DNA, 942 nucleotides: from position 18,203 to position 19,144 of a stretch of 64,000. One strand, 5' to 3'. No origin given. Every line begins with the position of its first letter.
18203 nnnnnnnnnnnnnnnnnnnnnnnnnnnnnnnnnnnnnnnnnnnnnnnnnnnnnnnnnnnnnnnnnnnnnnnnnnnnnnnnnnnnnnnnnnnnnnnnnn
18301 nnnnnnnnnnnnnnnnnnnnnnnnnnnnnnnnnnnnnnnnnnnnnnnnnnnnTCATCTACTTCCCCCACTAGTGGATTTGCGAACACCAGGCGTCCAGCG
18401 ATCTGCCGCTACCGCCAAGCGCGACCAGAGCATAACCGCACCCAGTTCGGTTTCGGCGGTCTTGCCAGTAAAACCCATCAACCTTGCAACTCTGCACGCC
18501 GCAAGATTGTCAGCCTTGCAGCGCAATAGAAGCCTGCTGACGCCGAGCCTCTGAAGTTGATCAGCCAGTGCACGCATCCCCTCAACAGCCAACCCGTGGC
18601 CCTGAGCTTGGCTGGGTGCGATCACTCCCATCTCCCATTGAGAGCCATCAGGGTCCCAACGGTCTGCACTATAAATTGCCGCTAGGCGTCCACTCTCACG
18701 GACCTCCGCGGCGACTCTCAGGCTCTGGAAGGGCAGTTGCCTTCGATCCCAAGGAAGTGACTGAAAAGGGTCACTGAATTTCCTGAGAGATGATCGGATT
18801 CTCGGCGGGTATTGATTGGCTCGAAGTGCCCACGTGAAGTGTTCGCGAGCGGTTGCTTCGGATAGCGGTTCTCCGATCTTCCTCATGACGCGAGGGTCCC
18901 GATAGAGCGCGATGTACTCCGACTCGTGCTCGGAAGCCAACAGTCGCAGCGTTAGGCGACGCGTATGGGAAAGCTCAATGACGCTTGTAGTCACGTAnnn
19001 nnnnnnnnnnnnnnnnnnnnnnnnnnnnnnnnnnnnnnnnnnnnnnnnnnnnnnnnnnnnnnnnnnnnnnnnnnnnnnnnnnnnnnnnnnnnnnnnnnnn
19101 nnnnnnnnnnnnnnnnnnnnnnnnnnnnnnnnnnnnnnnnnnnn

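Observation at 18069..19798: Compact split-borosin-like RiPP operon: peptide backbone alpha-N-methyltransferase, GNAT, 95-aa precursor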

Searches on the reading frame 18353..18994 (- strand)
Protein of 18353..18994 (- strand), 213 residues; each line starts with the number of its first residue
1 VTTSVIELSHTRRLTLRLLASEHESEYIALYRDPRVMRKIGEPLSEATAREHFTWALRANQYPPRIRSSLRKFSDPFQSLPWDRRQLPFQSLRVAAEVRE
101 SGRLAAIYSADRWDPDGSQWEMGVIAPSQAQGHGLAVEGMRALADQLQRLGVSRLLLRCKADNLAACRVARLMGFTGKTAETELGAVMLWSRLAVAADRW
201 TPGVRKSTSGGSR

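Call 3: search_protein_families(library=pfam, proteins=[window:18353-18994:-], max_evalue=0.1)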
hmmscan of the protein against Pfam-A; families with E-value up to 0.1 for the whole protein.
window:18353-18994:- (213 aa): 2 families
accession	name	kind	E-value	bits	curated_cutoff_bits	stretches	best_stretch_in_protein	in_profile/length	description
PF13302.13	Acetyltransf_3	-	1.6e-15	58.5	25.4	1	13-176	1-138/138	Acetyltransferase (GNAT) domain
PF00583.31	Acetyltransf_1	-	6.3e-08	33.3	20.7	1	78-175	17-116/116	Acetyltransferase (GNAT) family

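Call 4: search_protein_families(library=ncbifam, proteins=[window:18353-18994:-], max_evalue=0.1)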
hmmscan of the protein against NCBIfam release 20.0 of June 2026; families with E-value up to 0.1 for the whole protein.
window:18353-18994:- (213 aa): 7 families
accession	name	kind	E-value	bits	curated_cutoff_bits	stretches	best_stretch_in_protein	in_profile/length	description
NF007539.0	PRK10151.1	equivalog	0.003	17.2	184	1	103-176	77-151/179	50S ribosomal protein L7/L12-serine acetyltransferase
NF000225.3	AAC_6p_Strep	exception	0.0068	16.4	250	1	98-176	46-125/156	aminoglycoside 6'-N-acetyltransferase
NF002959.0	PRK03624.1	equivalog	0.011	15.4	124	1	128-178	82-132/147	GNAT family acetyltransferase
NF040503.1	resist_ArsN1a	equivalog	0.035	13.8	170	1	124-176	82-134/159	arsinothricin resistance N-acetyltransferase ArsN1 family A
TIGR01575.1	rimI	equivalog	0.044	13.9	86.4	0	128-177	65-114/132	ribosomal protein S18-alanine N-acetyltransferase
NF008724.0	PRK11720.1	equivalog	0.05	12.7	448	1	5-87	244-326/348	UDP-glucose--hexose-1-phosphate uridylyltransferase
TIGR03448.1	mycothiol_MshD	equivalog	0.087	12.1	163.1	0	128-180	238-290/294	mycothiol synthase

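Call 23: find_homologous_proteins(query=window:18353-18994:-, max_evalue=0.001)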
Query window:18353-18994:- (213 aa): 3 proteins with E <= 0.001 among 1260 candidates.
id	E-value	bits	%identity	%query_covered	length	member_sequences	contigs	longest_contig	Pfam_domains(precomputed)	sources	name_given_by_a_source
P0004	1.2e-133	461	99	100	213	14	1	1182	PF13302.14,PF00583.32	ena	-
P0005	7.1e-49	184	51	79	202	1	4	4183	PF13302.14,PF00583.32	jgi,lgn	jgi:RimJ/RimL family protein N-acetyltransferase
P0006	2.8e-46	176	49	87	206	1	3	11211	PF13302.14,PF00583.32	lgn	-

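Call 34: find_encoding_contigs(protein=P0006, flank=6000, max_places=3)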
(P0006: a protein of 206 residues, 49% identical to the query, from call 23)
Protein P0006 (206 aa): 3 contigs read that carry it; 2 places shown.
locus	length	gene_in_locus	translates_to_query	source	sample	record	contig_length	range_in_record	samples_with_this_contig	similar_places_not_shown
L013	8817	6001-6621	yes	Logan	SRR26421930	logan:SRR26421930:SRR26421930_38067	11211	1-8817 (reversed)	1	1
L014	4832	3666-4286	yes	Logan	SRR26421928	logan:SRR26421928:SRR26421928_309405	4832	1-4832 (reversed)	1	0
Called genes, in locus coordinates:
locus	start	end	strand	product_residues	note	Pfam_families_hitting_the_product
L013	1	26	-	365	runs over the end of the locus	PF03969:AFG1_ATPase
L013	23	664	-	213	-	PF02129:Peptidase_S15 (faint), PF12146:Hydrolase_4, PF20408:Abhydrolase_11, PF00561:Abhydrolase_1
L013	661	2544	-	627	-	PF03372:Exo_endo_phos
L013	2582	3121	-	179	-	PF13442:Cytochrome_CBB3, PF00034:Cytochrom_C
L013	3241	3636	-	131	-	PF01850:PIN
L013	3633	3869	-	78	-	PF04014:MazE_antitoxin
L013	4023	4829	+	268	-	PF00590:TP_methylase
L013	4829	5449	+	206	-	PF13302:Acetyltransf_3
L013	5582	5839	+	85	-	-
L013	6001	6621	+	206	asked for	PF13302:Acetyltransf_3, PF00583:Acetyltransf_1 (weak)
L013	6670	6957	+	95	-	-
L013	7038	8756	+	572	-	PF07719:TPR_2 (faint), PF13428:TPR_14 (faint), PF13424:TPR_12, PF00990:GGDEF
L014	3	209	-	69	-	?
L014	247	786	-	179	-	PF13442:Cytochrome_CBB3, PF00034:Cytochrom_C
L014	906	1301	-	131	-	PF01850:PIN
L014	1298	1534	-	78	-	PF04014:MazE_antitoxin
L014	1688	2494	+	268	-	PF00590:TP_methylase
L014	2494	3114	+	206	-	PF13302:Acetyltransf_3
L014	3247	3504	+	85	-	-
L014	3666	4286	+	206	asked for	PF13302:Acetyltransf_3, PF00583:Acetyltransf_1 (weak)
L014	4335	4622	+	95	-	-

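Call 37: find_homologous_proteins(query=A2, max_evalue=0.00001)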
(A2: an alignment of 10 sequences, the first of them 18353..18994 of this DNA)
Query A2 (10 sequences) (213 aa, profile of the alignment): 29 proteins with E <= 0.00001 among 8000 candidates.
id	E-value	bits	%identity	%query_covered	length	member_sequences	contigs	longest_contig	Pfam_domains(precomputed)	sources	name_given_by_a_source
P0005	1.2e-85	304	51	79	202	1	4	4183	PF13302.14,PF00583.32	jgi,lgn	jgi:RimJ/RimL family protein N-acetyltransferase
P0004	3.0e-77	277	99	100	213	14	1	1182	PF13302.14,PF00583.32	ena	-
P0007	4.9e-57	211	30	78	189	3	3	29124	PF13302.14,PF00583.32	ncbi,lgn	-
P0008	7.2e-43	164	36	23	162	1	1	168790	PF13302.14,PF00583.32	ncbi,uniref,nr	ncbi:hypothetical protein GCM10010919_31150 [Alishewanella longhuensis]|uniref:N-acetyltransferase d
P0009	4.0e-34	136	36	23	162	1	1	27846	PF13302.14,PF00583.32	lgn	-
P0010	8.1e-34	135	36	23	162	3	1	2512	PF13302.14,PF00583.32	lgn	-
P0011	2.8e-12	65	27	82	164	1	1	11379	PF13302.14,PF00583.32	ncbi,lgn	-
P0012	4.6e-12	64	27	77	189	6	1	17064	PF13302.14,PF00583.32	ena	-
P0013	4.3e-11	61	38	19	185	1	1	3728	PF13302.14,PF00583.32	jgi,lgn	jgi:RimJ/RimL family protein N-acetyltransferase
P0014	7.7e-10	57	29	78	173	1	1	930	PF13302.14,PF00583.32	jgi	jgi:RimJ/RimL family protein N-acetyltransferase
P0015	1.3e-9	56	33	23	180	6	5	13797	PF13302.14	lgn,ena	-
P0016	1.7e-8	52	30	39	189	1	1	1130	PF13302.14,PF13523.13,PF00583.32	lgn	-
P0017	1.8e-8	52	36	27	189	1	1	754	PF13302.14,PF13523.13,PF00583.32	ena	-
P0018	3.6e-8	51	26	78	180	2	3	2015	PF13302.14,PF00583.32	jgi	-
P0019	1.1e-7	50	25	47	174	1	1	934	PF13302.14,PF00583.32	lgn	-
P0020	1.8e-7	49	30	40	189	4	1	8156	PF13302.14,PF00583.32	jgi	jgi:RimJ/RimL family protein N-acetyltransferase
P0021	1.8e-7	49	26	31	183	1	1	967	PF13302.14,PF00583.32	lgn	-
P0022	2.2e-7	49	33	25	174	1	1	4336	PF13302.14,PF00583.32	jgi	jgi:[ribosomal protein S5]-alanine N-acetyltransferase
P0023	2.5e-7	48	31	88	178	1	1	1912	PF13302.14,PF00583.32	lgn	-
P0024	3.2e-7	48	33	27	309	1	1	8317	PF13302.14,PF00903.32,PF00583.32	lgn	-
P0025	9.3e-7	46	24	80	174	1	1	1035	PF13302.14,PF00583.32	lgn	-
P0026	1.5e-6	46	32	30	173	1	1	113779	PF13302.14,PF00583.32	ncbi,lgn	ncbi:MAG: GNAT family N-acetyltransferase [Pseudomonadota bacterium]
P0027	1.8e-6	46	27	82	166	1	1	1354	PF13302.14,PF00583.32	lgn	-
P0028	3.0e-6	45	36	26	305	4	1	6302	PF13673.14,PF13302.14,PF13508.14,PF08445.17,PF00583.32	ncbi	-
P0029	3.3e-6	45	36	26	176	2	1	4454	PF13420.14,PF13302.14,PF00583.32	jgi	-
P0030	5.0e-6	44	36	15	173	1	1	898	PF13420.14,PF13302.14,PF00583.32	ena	-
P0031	5.4e-6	44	29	31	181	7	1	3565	PF13302.14,PF00583.32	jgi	jgi:RimJ/RimL family protein N-acetyltransferase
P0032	5.7e-6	44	29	27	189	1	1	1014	PF13302.14,PF13523.13,PF00583.32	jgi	jgi:RimJ/RimL family protein N-acetyltransferase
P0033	7.3e-6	44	26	38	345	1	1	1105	PF13673.14,PF13302.14,PF13508.14,PF00583.32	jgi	jgi:RimJ/RimL family protein N-acetyltransferase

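Call 38: find_encoding_contigs(protein=P0011, flank=4000, max_places=2)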
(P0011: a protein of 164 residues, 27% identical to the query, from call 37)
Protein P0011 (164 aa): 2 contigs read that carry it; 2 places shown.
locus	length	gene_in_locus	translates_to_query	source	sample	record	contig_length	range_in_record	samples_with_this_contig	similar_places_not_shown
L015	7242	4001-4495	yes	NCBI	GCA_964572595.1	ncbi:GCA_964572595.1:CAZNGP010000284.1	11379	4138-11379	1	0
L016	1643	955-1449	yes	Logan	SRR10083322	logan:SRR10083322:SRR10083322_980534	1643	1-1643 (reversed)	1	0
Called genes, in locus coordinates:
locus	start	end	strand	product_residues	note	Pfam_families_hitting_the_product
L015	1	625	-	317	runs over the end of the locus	PF26233:NicX, PF02073:Peptidase_M29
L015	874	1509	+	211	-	PF01965:DJ-1_PfpI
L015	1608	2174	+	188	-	-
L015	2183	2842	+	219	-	PF13489:Methyltransf_23 (weak), PF08241:Methyltransf_11, PF08242:Methyltransf_12, PF13649:Methyltransf_25, PF13847:Methyltransf_31 (weak)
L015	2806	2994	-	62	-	-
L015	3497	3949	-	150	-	PF12680:SnoaL_2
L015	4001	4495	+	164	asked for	PF13302:Acetyltransf_3, PF00583:Acetyltransf_1 (weak)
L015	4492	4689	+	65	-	PF00583:Acetyltransf_1 (weak)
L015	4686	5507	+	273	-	PF08241:Methyltransf_11, PF13649:Methyltransf_25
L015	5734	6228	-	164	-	PF00293:NUDIX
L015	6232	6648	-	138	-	PF02566:OsmC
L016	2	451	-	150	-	?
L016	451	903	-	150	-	PF12680:SnoaL_2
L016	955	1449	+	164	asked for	PF13302:Acetyltransf_3, PF00583:Acetyltransf_1 (weak)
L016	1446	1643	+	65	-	PF00583:Acetyltransf_1 (weak)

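Call 39: find_encoding_contigs(protein=P0012, flank=4000, max_places=2)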
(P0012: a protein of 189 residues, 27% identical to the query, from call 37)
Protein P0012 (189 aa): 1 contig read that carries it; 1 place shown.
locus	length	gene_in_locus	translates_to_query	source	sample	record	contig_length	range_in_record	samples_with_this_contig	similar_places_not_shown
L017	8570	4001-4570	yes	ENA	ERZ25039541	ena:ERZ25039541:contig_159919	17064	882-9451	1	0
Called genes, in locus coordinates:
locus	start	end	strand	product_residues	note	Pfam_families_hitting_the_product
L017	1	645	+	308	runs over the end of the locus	PF00930:DPPIV_N (faint), PF10647:Gmad1 (faint), PF25174:Beta-prop_THOC3 (faint), PF26550:Tricorn_2nd, PF07676:PD40 (weak), PF26549:Tricorn_N, PF07676:PD40, PF26549:Tricorn_N, +4 more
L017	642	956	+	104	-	-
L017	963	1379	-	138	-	-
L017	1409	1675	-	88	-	-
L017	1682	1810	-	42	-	-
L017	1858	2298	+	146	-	-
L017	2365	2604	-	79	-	-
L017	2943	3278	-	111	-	PF03795:YCII (faint)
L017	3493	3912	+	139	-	PF00903:Glyoxalase (weak), PF13669:Glyoxalase_4 (weak)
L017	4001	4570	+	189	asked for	PF13302:Acetyltransf_3, PF00583:Acetyltransf_1 (weak)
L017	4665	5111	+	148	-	PF00903:Glyoxalase, PF13669:Glyoxalase_4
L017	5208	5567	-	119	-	-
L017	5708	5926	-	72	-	-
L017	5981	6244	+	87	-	-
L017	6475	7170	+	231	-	PF00072:Response_reg, PF00486:Trans_reg_C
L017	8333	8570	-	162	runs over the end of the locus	PF13302:Acetyltransf_3, PF13420:Acetyltransf_4 (weak), PF00583:Acetyltransf_1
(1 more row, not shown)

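Call 40: find_encoding_contigs(protein=P0015, flank=4000, max_places=2)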
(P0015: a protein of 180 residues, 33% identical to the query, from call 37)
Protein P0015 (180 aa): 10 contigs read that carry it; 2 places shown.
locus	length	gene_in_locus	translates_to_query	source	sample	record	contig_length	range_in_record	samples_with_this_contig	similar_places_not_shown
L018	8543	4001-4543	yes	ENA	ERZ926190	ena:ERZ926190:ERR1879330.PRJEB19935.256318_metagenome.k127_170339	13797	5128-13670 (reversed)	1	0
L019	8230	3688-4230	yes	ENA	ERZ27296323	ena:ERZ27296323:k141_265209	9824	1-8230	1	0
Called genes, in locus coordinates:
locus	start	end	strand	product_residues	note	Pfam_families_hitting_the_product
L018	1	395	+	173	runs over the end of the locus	?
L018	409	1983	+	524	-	PF03109:ABC1, PF27536:UbiB_helical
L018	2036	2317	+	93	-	PF22513:FitA-like_RHH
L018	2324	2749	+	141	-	PF01850:PIN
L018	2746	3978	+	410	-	PF02441:Flavoprotein, PF04127:DFP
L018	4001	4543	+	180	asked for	PF13302:Acetyltransf_3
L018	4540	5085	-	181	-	PF10604:Polyketide_cyc2 (weak), PF08327:AHSA1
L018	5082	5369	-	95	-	PF01022:HTH_5 (weak), PF12840:HTH_20 (weak)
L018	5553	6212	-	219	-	PF00578:AhpC-TSA, PF08534:Redoxin, PF10417:1-cysPrx_C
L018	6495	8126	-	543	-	-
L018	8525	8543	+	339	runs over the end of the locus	PF01551:Peptidase_M23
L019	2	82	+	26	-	?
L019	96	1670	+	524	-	PF03109:ABC1, PF27536:UbiB_helical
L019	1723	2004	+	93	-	PF22513:FitA-like_RHH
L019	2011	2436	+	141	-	PF01850:PIN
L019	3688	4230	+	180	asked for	PF13302:Acetyltransf_3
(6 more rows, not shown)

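Call 41: find_encoding_contigs(protein=P0009, flank=5000, max_places=2)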
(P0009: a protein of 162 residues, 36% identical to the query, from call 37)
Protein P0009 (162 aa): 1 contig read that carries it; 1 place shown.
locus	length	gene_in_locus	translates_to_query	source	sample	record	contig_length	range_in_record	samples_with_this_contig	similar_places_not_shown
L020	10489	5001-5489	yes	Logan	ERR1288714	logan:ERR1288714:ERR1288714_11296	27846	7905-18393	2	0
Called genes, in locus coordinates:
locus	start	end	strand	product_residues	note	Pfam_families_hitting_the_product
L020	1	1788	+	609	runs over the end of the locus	PF01435:Peptidase_M48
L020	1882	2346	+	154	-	-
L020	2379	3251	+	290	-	PF08668:HDOD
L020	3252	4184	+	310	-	PF01207:Dus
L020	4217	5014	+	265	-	PF00590:TP_methylase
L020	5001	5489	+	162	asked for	PF13302:Acetyltransf_3, PF00583:Acetyltransf_1 (weak)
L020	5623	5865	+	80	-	-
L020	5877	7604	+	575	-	PF00990:GGDEF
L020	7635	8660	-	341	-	PF08240:ADH_N, PF16912:Glu_dehyd_C, PF00107:ADH_zinc_N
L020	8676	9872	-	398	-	PF00155:Aminotran_1_2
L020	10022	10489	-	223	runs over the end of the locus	PF00440:TetR_N, PF13972:TetR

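Call 45: search_solved_structures(query=A2, max_evalue=0.001)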
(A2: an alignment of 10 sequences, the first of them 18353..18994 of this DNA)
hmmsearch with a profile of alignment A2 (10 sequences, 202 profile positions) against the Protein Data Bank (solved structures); distinct sequences matched with E-value up to 0.001: 43.
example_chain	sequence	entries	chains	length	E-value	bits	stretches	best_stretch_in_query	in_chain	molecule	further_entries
3juw_A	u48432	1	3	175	7.7e-09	38.5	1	133-194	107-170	Probable GnaT-family acetyltransferase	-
1nsl_A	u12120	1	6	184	3.7e-08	36.3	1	42-192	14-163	Probable acetyltransferase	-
6vfm_A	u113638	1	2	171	6.5e-08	35.5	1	105-186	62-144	Spermidine N1-acetyltransferase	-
6vfn_A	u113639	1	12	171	9.7e-08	34.9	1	105-185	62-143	Spermidine N1-acetyltransferase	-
2zw4_A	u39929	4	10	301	3.5e-07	33.1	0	130-188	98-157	Bleomycin acetyltransferase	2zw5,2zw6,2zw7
3pzj_A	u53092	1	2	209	4.6e-07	32.7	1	99-188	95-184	Probable acetyltransferases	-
9it0_A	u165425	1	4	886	5.2e-07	32.5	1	118-189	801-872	Protein acetyltransferase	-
9isq_A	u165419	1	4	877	6.5e-07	32.2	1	118-187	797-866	Protein acetyltransferase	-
1yvo_A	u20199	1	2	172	6.7e-07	32.2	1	125-184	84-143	conserved hypothetical protein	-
2bl1_A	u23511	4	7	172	6.8e-07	32.1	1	125-184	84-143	PUTATIVE PHOSPHINOTHRICIN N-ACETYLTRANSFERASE PA4866 | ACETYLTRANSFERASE PA4866 FROM P. AERUGINOSA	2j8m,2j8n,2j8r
2fsr_A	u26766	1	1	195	7.8e-07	32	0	124-181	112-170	acetyltransferase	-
2fck_A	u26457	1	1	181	2.4e-06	30.4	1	69-184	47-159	ribosomal-protein-serine acetyltransferase, putative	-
3tth_A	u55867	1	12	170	2.7e-06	30.2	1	110-188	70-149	Spermidine N1-acetyltransferase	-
2jlm_A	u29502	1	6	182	3.4e-06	29.9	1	124-189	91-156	PUTATIVE PHOSPHINOTHRICIN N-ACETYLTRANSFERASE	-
3owc_A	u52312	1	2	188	8.7e-06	28.5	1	125-187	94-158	Probable acetyltransferase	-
1s7k_A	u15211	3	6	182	5.4e-05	26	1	107-183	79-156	acetyl transferase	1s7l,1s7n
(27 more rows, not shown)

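Call 58: predict_structure(alignment_id=A4)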
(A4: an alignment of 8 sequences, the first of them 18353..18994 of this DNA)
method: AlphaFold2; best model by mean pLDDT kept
length: 213 residues; sequences in the alignment: 8
mean_pLDDT: 84.1   pTM: 0.80
mean pLDDT of the five models: 84.1, 83.6, 82.5, 82.3, 81.9
residues with pLDDT >= 90: 111; 70-90: 73; 50-70: 13; < 50: 16
segments of 3 or more residues with pLDDT < 50: 198-213
pLDDT, mean of each block of 10 residues (from residue 1): 73 95 96 91 95 94 75 79 74 94 94 87 91 89 91 91 89 91 85 67 37 38
secondary structure, 60 per line:
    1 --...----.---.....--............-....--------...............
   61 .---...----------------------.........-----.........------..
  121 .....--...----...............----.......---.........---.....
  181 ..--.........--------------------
elements in order: E3-5 E14-18 H21-32 H34-37 H46-61 E65-67 E90-98 E104-112 E119-125 H135-149 E154-160 H164-172 E176-182 E185-193

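Call 60: fold_search(model_id=the predicted structure, library=pdb)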
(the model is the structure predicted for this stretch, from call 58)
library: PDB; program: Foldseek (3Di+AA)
matches with E <= 10: 1198; with E <= 0.001: 527
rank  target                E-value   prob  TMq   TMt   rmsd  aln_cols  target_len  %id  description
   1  1s7l                  3.2e-10  1.00  0.66  0.78   2.9       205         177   17  RimL- Ribosomal L7/L12 alpha-N-protein acetyltransferase in complex with Coenzyme A (CoA-Cys134 Disulfide) (released 2005-03-15)
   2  3wr7_A                6.3e-10  1.00  0.62  0.77   3.2       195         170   17  Crystal Structure of Spermidine Acetyltransferase from Escherichia coli (released 2015-09-02)
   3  1v0c                  1.0e-09  1.00  0.61  0.73   3.3       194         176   16  Structure of AAC(6')-Ib in complex with Kanamycin C and AcetylCoA. (released 2008-09-02)
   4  9iy3                  1.1e-09  1.00  0.63  0.70   5.3       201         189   15  Iterative acetyltransferase on lasso peptides from Actinomycetes in complex with CoA (released 2025-08-13)
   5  2prb                  1.7e-09  1.00  0.61  0.74   3.3       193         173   16  crystal structure of aminoglycoside acetyltransferase AAC(6')-Ib in complex whith coenzyme A (released 2008-04-08)
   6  4jwp_A                1.7e-09  1.00  0.59  0.74   3.4       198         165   14  Crystal structure of Ribosomal-protein-alanine N-acetyltransferase from Brucella melitensis in complex with Acetyl CoA (released 2013-05-01)
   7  4j3g_A                1.8e-09  1.00  0.59  0.74   3.2       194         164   15  Crystal structure of Ribosomal-protein-alanine N-acetyltransferase from Brucella melitensis (released 2013-03-13)
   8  1s7f                  1.8e-09  1.00  0.63  0.73   4.8       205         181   16  RimL- Ribosomal L7/L12 alpha-N-protein acetyltransferase crystal form I (apo) (released 2005-03-15)
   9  3fbu_A                1.9e-09  1.00  0.67  0.84   2.0       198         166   13  The crystal structure of the acetyltransferase (GNAT family) from Bacillus anthracis (released 2008-12-23)
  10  1z9u_A                1.9e-09  1.00  0.64  0.78   3.4       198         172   17  Structural Genomics, The crystal structure of the acetyl transferase, modifies N-terminal serine of 50S ribosomal subu (released 2005-07-05)
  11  3eo4_A                1.9e-09  1.00  0.58  0.77   4.1       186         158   13  The crystal structure of a domain from Methanocaldococcus jannaschii DSM 2661 (released 2008-10-14)
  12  6edd_A                2.0e-09  1.00  0.67  0.76   3.9       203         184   15  Crystal structure of a GNAT Superfamily PA3944 acetyltransferase in complex with CoA (P1 space group) (released 2018-08-22)
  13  2zw6_A                2.0e-09  1.00  0.66  0.48   6.7       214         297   15  Crystal structure of bleomycin N-acetyltransferase from bleomycin-producing Streptomyces verticillus ATCC15003 (released 2009-11-03)
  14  7kps_B                2.1e-09  1.00  0.67  0.76   4.1       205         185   16  Structure of a GNAT superfamily PA3944 acetyltransferase in complex with AcCoA (released 2020-11-25)
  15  4j3g_D                2.3e-09  1.00  0.59  0.75   3.1       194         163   15  Crystal structure of Ribosomal-protein-alanine N-acetyltransferase from Brucella melitensis (released 2013-03-13)
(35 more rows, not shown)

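Call 70: search_protein_representatives(alignment_id=A4)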
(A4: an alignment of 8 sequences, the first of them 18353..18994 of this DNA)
Query: 8 sequences, 187 profile positions. Proteins with E-value up to 0.001 (for the whole library): 18489; up to 1e-10: 1450; up to 1e-30: 12. The best 150 are listed.
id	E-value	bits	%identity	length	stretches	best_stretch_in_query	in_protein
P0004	2.3e-81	288.1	-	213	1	1-186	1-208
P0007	3.4e-69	248.5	-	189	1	1-186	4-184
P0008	1.1e-60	220.7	-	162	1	7-186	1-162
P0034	1.2e-43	165.2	-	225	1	7-173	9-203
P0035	3.8e-43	163.5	-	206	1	6-172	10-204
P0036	9.1e-41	155.7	-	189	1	4-174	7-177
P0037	5.0e-37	143.5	-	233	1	5-173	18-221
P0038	1.8e-35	138.5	-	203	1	7-173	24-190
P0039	4.0e-32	127.6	-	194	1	10-170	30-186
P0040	4.0e-32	127.6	-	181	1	6-169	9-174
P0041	1.8e-31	125.5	-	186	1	10-158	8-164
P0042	2.0e-31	125.3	-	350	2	8-156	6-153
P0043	3.1e-30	121.4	-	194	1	11-158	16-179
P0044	1.4e-29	119.2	-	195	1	5-158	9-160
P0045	9.9e-29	116.5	-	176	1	10-172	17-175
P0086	2.7e-24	102.0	-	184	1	10-160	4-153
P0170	1.2e-20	90.2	-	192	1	9-170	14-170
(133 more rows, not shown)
